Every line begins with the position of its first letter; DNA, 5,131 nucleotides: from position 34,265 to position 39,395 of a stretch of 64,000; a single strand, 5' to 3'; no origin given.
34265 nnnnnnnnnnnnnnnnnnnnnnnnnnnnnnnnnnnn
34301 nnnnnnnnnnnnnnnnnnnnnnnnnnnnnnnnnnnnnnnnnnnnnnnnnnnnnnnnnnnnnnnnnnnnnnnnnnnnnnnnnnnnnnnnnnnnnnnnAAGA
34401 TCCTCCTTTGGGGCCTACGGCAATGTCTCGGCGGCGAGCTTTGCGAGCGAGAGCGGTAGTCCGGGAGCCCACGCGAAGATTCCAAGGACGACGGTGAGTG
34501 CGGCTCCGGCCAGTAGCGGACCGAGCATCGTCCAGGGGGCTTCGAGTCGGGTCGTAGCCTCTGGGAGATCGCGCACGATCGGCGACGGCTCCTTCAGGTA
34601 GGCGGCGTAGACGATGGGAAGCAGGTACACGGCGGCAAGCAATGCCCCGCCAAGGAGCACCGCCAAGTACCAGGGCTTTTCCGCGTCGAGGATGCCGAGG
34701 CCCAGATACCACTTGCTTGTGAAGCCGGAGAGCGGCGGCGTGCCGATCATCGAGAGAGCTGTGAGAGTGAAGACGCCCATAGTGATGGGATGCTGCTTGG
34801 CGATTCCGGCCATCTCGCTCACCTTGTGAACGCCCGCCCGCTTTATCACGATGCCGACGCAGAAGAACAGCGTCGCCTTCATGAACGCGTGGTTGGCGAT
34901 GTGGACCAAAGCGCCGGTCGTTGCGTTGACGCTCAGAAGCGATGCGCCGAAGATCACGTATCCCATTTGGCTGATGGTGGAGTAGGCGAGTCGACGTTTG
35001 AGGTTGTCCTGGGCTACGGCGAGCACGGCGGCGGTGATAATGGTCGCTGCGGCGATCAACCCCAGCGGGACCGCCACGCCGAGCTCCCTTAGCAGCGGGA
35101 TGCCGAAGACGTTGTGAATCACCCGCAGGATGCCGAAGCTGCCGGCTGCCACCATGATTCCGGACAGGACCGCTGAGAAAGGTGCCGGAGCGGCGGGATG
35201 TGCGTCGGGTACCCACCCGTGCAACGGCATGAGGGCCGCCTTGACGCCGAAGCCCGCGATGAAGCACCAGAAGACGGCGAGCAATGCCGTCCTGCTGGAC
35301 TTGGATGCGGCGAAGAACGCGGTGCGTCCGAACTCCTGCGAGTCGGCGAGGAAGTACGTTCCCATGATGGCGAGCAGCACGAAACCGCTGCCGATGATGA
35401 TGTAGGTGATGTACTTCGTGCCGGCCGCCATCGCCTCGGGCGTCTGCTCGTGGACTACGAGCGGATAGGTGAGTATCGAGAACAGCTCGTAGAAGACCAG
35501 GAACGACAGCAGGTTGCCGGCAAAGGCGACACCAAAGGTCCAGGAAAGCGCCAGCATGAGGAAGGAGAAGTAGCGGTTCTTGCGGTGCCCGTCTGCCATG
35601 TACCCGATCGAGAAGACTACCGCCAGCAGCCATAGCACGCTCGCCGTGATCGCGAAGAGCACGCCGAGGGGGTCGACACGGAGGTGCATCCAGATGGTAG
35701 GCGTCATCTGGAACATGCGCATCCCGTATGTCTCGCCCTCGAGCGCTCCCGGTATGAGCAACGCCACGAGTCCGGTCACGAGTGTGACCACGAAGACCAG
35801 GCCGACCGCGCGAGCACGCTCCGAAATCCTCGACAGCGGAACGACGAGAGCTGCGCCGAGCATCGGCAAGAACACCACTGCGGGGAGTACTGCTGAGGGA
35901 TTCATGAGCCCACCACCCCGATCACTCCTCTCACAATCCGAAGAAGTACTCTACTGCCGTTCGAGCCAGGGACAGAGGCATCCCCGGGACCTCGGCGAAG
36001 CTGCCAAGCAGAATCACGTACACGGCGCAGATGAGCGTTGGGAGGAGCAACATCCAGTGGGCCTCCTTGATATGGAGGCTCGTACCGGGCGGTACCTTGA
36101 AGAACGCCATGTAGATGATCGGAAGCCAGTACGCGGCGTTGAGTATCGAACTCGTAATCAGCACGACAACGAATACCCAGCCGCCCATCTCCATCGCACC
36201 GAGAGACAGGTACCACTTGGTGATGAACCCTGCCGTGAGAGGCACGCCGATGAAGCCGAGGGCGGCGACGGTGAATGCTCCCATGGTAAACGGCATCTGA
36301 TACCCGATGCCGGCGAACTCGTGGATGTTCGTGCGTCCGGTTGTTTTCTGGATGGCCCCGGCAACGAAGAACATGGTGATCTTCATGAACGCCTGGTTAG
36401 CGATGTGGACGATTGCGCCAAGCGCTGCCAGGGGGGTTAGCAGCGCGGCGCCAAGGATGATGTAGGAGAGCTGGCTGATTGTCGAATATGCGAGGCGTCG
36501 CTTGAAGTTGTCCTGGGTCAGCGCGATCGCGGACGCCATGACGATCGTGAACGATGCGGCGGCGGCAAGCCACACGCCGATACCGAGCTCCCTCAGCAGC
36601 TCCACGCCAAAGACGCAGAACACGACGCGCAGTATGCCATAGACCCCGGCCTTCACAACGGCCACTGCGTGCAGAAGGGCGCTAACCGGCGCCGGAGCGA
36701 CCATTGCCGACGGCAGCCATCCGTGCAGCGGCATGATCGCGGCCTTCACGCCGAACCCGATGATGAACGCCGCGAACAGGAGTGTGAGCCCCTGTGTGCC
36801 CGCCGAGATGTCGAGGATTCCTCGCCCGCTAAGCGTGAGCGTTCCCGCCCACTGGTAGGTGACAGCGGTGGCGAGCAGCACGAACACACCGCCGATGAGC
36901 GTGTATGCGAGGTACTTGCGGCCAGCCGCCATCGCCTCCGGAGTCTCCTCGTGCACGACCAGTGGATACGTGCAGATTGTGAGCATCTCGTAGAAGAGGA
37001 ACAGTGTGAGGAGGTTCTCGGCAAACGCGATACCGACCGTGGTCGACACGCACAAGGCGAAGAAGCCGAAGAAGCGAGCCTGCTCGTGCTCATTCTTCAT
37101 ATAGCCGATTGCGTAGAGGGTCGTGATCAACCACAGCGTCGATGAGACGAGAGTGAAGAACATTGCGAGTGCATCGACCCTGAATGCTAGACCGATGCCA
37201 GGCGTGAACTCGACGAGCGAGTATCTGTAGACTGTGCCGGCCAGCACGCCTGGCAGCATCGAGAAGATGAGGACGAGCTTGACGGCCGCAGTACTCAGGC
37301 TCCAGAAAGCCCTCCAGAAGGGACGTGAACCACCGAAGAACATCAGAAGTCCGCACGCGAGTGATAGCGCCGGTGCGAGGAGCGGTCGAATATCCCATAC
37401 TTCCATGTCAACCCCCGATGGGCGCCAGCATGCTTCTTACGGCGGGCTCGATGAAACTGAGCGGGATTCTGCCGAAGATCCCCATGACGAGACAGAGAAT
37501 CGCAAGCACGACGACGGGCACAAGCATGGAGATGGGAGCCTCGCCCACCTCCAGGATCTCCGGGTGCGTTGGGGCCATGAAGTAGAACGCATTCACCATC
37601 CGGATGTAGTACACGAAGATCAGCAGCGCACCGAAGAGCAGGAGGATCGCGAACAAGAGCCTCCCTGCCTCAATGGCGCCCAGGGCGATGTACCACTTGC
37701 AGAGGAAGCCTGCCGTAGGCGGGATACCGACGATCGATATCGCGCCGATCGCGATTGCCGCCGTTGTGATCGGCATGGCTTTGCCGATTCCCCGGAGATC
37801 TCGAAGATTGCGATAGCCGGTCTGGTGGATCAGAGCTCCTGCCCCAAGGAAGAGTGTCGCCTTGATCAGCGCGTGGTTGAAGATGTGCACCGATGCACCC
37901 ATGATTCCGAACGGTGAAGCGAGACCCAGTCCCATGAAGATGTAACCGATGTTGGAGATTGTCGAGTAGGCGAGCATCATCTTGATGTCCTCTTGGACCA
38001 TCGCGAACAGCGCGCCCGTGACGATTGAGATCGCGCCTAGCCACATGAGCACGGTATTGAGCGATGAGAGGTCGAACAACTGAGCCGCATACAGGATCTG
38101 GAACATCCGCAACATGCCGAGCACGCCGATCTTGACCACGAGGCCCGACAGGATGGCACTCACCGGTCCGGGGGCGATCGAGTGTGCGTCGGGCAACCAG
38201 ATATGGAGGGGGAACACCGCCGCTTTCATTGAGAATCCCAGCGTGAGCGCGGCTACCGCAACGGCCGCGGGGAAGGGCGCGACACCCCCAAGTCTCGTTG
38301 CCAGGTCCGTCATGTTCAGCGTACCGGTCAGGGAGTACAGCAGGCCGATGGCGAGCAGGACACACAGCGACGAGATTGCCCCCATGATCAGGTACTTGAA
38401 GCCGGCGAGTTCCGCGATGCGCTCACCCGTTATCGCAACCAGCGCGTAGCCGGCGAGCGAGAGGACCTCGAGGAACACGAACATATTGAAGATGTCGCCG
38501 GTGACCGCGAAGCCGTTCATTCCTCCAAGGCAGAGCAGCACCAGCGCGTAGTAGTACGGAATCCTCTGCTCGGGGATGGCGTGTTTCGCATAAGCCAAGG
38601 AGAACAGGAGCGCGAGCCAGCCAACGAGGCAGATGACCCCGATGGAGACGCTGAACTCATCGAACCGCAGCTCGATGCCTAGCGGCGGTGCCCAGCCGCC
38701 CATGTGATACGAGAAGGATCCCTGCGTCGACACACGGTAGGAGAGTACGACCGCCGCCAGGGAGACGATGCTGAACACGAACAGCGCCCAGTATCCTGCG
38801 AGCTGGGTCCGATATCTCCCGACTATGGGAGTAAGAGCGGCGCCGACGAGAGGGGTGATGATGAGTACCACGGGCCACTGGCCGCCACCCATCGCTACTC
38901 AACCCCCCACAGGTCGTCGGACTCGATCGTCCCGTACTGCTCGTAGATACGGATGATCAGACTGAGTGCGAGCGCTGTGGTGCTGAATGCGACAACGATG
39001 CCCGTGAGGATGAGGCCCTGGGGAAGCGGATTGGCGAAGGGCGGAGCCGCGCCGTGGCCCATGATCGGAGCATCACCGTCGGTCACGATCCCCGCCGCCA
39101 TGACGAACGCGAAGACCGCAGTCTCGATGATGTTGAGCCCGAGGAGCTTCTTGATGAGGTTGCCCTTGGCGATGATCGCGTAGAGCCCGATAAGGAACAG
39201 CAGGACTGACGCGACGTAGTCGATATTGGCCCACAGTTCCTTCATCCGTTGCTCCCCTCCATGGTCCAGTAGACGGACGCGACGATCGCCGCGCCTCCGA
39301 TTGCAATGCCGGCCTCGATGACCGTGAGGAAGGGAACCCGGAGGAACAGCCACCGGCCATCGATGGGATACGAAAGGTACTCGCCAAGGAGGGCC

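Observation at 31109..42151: Mrp-type antiporter operon with four antiporter-like subunits, framed by a degenerate GGDEF protein and a cNMP-binding protein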

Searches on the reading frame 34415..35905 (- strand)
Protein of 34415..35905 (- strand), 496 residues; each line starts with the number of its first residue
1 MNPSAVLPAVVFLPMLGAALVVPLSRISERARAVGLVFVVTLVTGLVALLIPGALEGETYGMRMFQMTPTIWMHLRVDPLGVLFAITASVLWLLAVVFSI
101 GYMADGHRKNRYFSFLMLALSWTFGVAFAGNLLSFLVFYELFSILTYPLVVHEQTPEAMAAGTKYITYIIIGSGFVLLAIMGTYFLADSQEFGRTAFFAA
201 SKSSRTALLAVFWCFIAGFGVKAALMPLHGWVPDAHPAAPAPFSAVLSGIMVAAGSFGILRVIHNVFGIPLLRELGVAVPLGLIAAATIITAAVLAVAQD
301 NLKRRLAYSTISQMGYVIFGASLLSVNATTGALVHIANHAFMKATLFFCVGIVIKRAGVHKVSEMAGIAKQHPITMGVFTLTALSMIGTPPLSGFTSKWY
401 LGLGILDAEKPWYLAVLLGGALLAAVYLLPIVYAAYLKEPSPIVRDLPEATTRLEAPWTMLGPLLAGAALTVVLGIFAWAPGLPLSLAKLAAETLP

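Call 7: search_protein_families(library=pfam, proteins=[window:34415-35905:-], max_evalue=0.01)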
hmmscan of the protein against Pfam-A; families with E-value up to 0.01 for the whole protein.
window:34415-35905:- (496 aa): 2 families
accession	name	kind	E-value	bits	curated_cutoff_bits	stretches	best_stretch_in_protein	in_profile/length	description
PF00361.26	Proton_antipo_M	-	4.4e-58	197.2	21.5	1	129-419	1-289/294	NADH:quinone oxidoreductase/Mrp antiporter, TM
PF00662.26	Proton_antipo_N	-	1.3e-06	28.7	24.5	1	71-113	9-51/51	NADH-Ubiquinone oxidoreductase (complex I), chain 5 N-terminus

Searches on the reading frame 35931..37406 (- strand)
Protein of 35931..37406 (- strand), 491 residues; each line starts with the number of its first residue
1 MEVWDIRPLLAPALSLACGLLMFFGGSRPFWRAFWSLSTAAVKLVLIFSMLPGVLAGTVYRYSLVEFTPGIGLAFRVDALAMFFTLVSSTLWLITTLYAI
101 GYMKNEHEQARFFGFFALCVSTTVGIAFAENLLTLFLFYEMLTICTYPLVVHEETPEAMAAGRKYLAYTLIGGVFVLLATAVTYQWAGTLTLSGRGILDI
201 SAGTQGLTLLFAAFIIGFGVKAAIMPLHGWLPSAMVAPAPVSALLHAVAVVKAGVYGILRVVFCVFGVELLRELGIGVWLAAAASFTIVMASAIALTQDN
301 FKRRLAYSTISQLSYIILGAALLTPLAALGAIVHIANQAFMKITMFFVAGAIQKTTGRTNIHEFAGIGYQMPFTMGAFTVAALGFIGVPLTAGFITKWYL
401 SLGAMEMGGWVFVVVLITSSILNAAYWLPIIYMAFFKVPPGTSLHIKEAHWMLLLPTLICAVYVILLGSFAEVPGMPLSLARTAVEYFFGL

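Call 7: search_protein_families(library=pfam, proteins=[window:35931-37406:-], max_evalue=0.01)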
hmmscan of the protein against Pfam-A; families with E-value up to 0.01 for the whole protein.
window:35931-37406:- (491 aa): 2 families
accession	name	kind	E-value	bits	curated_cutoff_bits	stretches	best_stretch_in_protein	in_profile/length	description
PF00361.26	Proton_antipo_M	-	2.2e-56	191.7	21.5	1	129-421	1-292/294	NADH:quinone oxidoreductase/Mrp antiporter, TM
PF00662.26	Proton_antipo_N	-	1.9e-08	34.5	24.5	1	71-113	9-51/51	NADH-Ubiquinone oxidoreductase (complex I), chain 5 N-terminus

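Call 30: search_solved_structures(query=window:35931-37406:-, max_evalue=1e-20)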
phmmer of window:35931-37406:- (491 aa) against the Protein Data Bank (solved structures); distinct sequences matched with E-value up to 1e-20: 49.
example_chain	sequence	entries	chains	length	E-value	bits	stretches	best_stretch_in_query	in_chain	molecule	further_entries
6cfw_H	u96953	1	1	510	2.9e-44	155.2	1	22-470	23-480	Monovalent cation/H+ antiporter subunit D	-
6u8y_H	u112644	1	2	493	9.7e-39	137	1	67-469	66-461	NADH dehydrogenase subunit N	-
6hum_F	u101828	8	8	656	1.5e-37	133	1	43-468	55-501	NADH dehydrogenase subunit 5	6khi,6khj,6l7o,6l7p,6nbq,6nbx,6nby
7z7r_L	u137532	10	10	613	4.1e-36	128.3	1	67-463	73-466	NADH dehydrogenase subunit L | NADH-quinone oxidoreductase subunit L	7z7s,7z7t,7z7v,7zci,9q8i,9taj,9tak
8e9g_L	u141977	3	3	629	9.2e-36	127.1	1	34-473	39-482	NADH-quinone oxidoreductase, L subunit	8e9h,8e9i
3rko_L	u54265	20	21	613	9.4e-36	127.1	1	67-463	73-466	NADH-QUINONE OXIDOREDUCTASE SUBUNIT L | Proton-translocating NADH-quinone oxidoreductase, chain L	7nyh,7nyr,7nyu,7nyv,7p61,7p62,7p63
7qru_D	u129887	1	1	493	1.6e-35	126.3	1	7-474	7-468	Na+/H+ antiporter subunit D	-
7d3u_A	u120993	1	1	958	3.6e-33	118.6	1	62-411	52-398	Monovalent Na+/H+ antiporter subunit A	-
4he8_L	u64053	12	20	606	1.1e-32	116.9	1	44-472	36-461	NADH-quinone oxidoreductase subunit 12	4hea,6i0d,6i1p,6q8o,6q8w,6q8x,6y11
6gcs_5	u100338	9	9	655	4.2e-31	111.8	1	62-468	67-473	ND5 SUBUNIT (NU5M) | Subunit NU5M of NADH:Ubiquinone Oxidoreductase (Complex I) | NADH-ubiquinone oxidoreductase chain 5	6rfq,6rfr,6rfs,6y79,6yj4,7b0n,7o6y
6tjv_D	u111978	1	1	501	7.2e-31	111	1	74-468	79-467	NADH dehydrogenase subunit 4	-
6z16_D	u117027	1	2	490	1e-30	110.5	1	12-436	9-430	Multisubunit Na+/H+ antiporter, D subunit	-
7zm7_5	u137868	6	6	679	2.3e-30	109.3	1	71-445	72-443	NADH-ubiquinone oxidoreductase chain 5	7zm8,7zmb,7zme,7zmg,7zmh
9ti4_l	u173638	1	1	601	2.5e-30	109.2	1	68-462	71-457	NADH-ubiquinone oxidoreductase chain 5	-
9cwt_l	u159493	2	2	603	2.5e-30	109.2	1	68-462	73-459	NADH-ubiquinone oxidoreductase chain 5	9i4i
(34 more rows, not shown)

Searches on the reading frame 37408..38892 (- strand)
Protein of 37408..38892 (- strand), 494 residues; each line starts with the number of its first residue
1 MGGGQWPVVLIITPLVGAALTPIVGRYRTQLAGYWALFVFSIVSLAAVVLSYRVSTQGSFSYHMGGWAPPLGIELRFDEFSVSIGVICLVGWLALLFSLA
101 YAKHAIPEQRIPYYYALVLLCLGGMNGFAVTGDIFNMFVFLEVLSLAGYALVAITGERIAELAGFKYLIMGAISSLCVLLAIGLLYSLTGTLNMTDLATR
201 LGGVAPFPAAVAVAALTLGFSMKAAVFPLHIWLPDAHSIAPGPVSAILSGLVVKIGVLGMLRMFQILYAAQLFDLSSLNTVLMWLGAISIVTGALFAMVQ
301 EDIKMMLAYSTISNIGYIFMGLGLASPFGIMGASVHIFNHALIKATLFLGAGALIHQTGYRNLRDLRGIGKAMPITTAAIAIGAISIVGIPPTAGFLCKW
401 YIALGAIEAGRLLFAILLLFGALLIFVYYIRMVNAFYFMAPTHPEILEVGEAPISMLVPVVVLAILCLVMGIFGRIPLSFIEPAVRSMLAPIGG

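Call 7: search_protein_families(library=pfam, proteins=[window:37408-38892:-], max_evalue=0.01)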
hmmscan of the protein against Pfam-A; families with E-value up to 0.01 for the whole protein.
window:37408-38892:- (494 aa): 2 families
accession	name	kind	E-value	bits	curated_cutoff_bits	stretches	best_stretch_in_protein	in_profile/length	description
PF00361.26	Proton_antipo_M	-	4.8e-66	223.4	21.5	1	132-423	2-292/294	NADH:quinone oxidoreductase/Mrp antiporter, TM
PF10125.14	NADHdeh_related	-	0.00072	19.5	27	1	115-228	71-180/218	NADH dehydrogenase I, subunit N related protein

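Call 29: search_solved_structures(query=window:37408-38892:-, max_evalue=1e-20)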
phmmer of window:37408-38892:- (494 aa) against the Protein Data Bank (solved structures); distinct sequences matched with E-value up to 1e-20: 66 (the best 60 are shown).
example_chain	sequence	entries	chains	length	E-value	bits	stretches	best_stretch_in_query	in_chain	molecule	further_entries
6cfw_H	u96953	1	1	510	1.7e-78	268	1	6-484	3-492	Monovalent cation/H+ antiporter subunit D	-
6u8y_H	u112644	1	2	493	3.1e-66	227.6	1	7-473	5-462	NADH dehydrogenase subunit N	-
7qru_D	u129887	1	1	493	6.2e-59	203.5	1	38-473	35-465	Na+/H+ antiporter subunit D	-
6z16_D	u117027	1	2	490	1.1e-58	202.7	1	44-487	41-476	Multisubunit Na+/H+ antiporter, D subunit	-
6u8y_X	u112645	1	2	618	1.3e-49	172.7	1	7-473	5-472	NADH dehydrogenase subunit M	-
7d3u_D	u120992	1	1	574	2.4e-45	158.7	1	11-443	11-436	Monovalent Na+/H+ antiporter subunit D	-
7qru_A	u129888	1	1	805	1.2e-42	149.8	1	12-490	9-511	Na+/H+ antiporter subunit A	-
6hum_F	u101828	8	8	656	3.5e-40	141.7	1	26-475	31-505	NADH dehydrogenase subunit 5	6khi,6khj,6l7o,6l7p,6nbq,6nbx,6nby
7d3u_A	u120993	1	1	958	4.7e-40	141.3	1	18-487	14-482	Monovalent Na+/H+ antiporter subunit A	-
6tjv_D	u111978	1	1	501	4.4e-37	131.4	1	9-472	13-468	NADH dehydrogenase subunit 4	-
6hum_D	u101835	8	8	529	2.4e-36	129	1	5-474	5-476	NAD(P)H-quinone oxidoreductase chain 4 1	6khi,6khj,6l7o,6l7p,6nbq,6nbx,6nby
7ar7_N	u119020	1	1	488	2.6e-36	128.9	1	114-455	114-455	NADH-ubiquinone oxidoreductase chain 2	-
7a23_I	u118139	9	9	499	2.8e-36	128.8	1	114-455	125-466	Nad2m | NADH-ubiquinone oxidoreductase chain 2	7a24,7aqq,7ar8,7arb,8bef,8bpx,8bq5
8e73_2M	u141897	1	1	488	3.1e-35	125.4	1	108-451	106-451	Nad2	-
8e9g_N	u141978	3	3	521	3.5e-35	125.2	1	115-471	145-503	NADH-quinone oxidoreductase subunit N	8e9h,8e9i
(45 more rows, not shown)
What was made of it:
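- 37408..38892 (-): D1, the MrpD/MbhH-type antiporter-like subunit (494 aa). Best solved relatives are MbhH 6cfw_H (1.7e-78), MbsH and MrpD 7qru_D (call 29).
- Closest known: Pyrococcus furiosus stand-alone group-3 Mrp. Same: D1 is closest to MbhH, MbsH and MrpD (call 29).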

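Call 76: search_protein_families(library=ncbifam, proteins=[window:37408-38892:-], max_evalue=0.00001)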
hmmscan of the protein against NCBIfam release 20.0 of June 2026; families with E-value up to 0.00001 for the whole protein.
window:37408-38892:- (494 aa): 75 families (the best 25 are shown)
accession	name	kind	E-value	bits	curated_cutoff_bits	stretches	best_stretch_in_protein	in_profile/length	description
NF009305.0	PRK12662.1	equivalog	5.3e-102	342.1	700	1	6-482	5-483/492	putative monovalent cation/H+ antiporter subunit D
NF006240.0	PRK08376.1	subfamily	1.9e-98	330.7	662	1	5-488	5-507/521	putative monovalent cation/H+ antiporter subunit D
NF006241.0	PRK08377.1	equivalog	5e-94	316.1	645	1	5-478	3-467/494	NADH dehydrogenase subunit N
NF006419.0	PRK08668.1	equivalog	2.7e-91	307.2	617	1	9-482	6-475/613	NADH dehydrogenase subunit M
NF005818.0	PRK07691.1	equivalog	1.5e-84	284.8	586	1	8-491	7-486/496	Na+/H+ antiporter subunit D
NF009306.0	PRK12663.1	equivalog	4e-84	283.2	542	1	9-488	7-481/498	Na+/H+ antiporter subunit D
NF005086.0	PRK06521.1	equivalog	3.7e-78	263.6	667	1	13-489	13-507/669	hydrogenase 4 subunit B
NF006236.0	PRK08375.1-1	equivalog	3.6e-77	260.4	663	1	11-482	13-489/493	putative monovalent cation/H+ antiporter subunit D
NF009308.0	PRK12665.1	equivalog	5.2e-76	256.3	585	1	10-422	12-419/531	Na+/H+ antiporter subunit D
TIGR01972.1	NDH_I_M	subfamily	4.3e-70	236.7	263.8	1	9-490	3-484/486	NADH-quinone oxidoreductase subunit M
TIGR00944.1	2a6301s04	subfamily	3.5e-69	234.2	692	1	9-463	5-457/463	multicomponent K+/H+ antiporter, MrpD/PhaD subunit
NF005097.0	PRK06525.1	equivalog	3.7e-66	223.8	430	1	9-472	7-473/480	hydrogenase 4 subunit D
NF005561.0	PRK07234.1-1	equivalog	7.3e-66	223.1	718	1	7-441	9-443/569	putative monovalent cation/H+ antiporter subunit D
NF009288.0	PRK12648.1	equivalog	2.1e-65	221.4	1104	1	8-486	4-484/954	monovalent cation/H+ antiporter subunit A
NF009287.0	PRK12647.1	equivalog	4.3e-65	220.6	937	1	9-487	5-481/773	putative monovalent cation/H+ antiporter subunit A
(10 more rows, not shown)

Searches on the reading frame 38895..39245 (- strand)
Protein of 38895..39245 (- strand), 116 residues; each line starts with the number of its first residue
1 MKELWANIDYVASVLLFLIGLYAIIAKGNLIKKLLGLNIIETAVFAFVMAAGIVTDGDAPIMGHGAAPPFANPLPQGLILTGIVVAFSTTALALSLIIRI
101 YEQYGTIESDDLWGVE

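Call 7: search_protein_families(library=pfam, proteins=[window:38895-39245:-], max_evalue=0.01)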
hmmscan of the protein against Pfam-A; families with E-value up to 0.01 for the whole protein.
window:38895-39245:- (116 aa): 1 family
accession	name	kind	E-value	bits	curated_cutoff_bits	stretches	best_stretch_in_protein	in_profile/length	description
PF00420.29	Oxidored_q2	-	1.2e-24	86.3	26.1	1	10-112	3-90/95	NADH-ubiquinone/plastoquinone oxidoreductase chain 4L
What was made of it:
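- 38895..39245 (-): mrpC (NuoK-like), 116 aa. Pfam Oxidored_q2 1.2e-24 (call 7).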

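Call 76: search_protein_families(library=ncbifam, proteins=[window:38895-39245:-], max_evalue=0.00001)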
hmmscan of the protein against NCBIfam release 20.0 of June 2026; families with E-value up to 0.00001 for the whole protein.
window:38895-39245:- (116 aa): 18 families
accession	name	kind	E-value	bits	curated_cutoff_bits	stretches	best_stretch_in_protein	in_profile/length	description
NF005621.0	PRK07375.1-6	equivalog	6.4e-34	116.4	126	1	4-113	5-114/120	putative monovalent cation/H+ antiporter subunit C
NF005624.0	PRK07375.2-3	equivalog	1.4e-25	89.5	95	1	7-107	5-104/105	cation:proton antiporter subunit C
NF005619.0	PRK07375.1-4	equivalog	1.3e-21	77.1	145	1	8-111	4-106/111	Na+/H+ antiporter subunit C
NF009301.0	PRK12658.1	equivalog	1.1e-18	67.2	156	1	15-112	11-110/125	Na+/H+ antiporter subunit C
NF005620.0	PRK07375.1-5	equivalog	2.5e-18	66.1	91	1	14-111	9-106/113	putative monovalent cation/H+ antiporter subunit C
NF006372.0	PRK08600.1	equivalog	3.3e-18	65.8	127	1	13-112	9-106/113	Na(+)/H(+) antiporter subunit C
NF005623.0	PRK07375.2-2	equivalog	2e-17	63.2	81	1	12-101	5-91/93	putative monovalent cation/H+ antiporter subunit C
NF006250.0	PRK08388.1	equivalog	4e-17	62.8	137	1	8-111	4-113/119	putative monovalent cation/H+ antiporter subunit C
NF009304.0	PRK12661.1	equivalog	5.2e-16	58.9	152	1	59-112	82-135/140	putative monovalent cation/H+ antiporter subunit C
NF005618.0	PRK07375.1-3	equivalog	4.7e-15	55.8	107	1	10-112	9-115/119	putative monovalent cation/H+ antiporter subunit C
NF009302.0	PRK12659.1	equivalog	9.9e-15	54.5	154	1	14-112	10-110/117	Na+/H+ antiporter subunit C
TIGR00941.1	2a6301s03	subfamily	1.2e-14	54.8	161.2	1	15-106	11-100/104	multicomponent Na+:H+ antiporter, MnhC subunit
NF006573.0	PRK09094.1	equivalog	1.8e-14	53.7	105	1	16-106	12-104/114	Na+/H+ antiporter subunit C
NF009303.0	PRK12660.1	subfamily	2.2e-14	53.3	132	1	15-114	11-109/114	putative monovalent cation/H+ antiporter subunit C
NF005929.0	PRK07946.1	equivalog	4e-13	49.5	157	1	13-105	11-102/204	Na(+)/H(+) antiporter subunit C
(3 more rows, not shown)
